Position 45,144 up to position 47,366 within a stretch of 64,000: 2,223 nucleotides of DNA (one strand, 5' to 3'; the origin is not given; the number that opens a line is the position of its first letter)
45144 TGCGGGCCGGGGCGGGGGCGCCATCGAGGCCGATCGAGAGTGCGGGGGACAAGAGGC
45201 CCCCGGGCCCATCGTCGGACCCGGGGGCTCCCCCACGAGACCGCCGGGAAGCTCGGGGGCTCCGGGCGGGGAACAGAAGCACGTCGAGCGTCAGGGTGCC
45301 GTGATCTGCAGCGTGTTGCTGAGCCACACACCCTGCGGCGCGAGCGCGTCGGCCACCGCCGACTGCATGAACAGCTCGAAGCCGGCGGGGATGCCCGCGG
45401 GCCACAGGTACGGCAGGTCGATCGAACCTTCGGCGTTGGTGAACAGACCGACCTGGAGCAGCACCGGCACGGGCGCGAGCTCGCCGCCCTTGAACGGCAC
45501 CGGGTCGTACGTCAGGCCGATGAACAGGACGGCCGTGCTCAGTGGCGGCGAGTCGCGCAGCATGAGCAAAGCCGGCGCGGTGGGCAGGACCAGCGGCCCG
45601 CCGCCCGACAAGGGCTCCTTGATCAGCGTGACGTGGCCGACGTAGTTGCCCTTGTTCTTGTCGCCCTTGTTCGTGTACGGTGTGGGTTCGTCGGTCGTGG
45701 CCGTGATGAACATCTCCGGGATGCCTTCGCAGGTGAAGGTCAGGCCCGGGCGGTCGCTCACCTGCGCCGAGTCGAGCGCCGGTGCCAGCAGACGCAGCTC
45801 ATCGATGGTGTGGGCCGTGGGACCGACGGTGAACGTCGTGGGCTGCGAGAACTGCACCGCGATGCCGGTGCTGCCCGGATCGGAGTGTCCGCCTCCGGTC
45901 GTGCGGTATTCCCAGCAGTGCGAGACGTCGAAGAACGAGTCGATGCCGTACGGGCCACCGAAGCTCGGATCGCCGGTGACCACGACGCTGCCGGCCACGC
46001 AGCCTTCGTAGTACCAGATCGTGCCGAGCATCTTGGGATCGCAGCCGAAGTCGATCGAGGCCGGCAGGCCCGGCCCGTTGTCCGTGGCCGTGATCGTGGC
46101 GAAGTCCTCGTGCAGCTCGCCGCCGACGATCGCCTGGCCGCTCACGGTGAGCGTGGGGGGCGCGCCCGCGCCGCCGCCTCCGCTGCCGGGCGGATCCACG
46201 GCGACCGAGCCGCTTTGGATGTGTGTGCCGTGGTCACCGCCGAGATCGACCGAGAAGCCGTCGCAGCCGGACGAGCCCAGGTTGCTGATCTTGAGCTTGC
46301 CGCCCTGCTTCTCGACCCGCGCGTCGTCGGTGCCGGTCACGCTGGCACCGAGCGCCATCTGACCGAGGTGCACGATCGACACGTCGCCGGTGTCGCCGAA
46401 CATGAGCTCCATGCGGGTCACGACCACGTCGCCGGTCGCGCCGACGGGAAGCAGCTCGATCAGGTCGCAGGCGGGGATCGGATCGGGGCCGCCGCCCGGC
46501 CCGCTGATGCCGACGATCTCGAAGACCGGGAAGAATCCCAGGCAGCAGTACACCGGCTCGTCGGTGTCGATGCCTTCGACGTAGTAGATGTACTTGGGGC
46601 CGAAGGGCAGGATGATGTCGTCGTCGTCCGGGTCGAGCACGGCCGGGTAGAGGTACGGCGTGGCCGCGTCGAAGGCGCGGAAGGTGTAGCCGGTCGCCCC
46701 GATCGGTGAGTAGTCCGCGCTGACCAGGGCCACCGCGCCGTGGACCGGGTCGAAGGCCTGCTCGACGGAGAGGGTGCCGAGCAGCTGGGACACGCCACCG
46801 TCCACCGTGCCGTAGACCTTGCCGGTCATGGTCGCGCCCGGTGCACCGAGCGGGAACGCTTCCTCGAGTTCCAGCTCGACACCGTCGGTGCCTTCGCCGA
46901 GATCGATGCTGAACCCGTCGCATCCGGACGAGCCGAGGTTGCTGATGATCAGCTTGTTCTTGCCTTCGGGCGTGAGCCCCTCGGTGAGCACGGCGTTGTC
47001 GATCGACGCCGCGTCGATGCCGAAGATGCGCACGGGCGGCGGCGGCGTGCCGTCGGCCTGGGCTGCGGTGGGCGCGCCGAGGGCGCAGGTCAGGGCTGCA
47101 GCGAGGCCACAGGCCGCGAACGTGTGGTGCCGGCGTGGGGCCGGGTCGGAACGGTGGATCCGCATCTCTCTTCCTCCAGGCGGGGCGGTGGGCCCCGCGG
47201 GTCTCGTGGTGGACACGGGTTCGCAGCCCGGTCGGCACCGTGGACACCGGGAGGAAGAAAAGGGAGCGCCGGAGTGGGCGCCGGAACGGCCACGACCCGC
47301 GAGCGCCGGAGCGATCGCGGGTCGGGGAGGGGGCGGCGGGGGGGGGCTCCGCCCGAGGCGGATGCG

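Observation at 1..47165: An unnamed ~70-90-aa C-terminal module tags seven otherwise unrelated envelope/secreted proteins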

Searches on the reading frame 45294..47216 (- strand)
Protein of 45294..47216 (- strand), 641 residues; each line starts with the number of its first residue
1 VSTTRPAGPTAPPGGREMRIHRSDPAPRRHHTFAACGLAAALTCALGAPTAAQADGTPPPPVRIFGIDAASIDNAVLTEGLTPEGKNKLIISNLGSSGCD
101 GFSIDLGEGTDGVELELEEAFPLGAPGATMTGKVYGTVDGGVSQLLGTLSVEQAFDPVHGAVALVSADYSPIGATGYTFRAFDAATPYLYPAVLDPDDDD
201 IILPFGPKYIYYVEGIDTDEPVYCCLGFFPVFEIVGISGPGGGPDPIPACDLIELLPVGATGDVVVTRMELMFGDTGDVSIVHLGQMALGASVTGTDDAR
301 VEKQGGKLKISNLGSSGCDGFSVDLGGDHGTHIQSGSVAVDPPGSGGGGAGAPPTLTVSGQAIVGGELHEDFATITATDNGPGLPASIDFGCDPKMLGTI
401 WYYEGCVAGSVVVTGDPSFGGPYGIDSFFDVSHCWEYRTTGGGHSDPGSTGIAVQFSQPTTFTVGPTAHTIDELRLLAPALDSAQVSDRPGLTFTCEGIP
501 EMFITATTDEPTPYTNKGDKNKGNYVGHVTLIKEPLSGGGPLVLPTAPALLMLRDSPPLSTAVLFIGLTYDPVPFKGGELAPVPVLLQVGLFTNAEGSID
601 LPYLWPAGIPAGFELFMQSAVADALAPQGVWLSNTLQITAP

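Call 4: search_protein_families(library=pfam, proteins=[window:45294-47216:-], max_evalue=0.1)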
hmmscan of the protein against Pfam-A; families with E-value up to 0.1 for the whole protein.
window:45294-47216:- (641 aa): 0 families

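Call 5: search_protein_families(library=ncbifam, proteins=[window:45294-47216:-], max_evalue=0.1)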
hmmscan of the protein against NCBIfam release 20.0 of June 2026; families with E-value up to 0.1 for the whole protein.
window:45294-47216:- (641 aa): 0 families
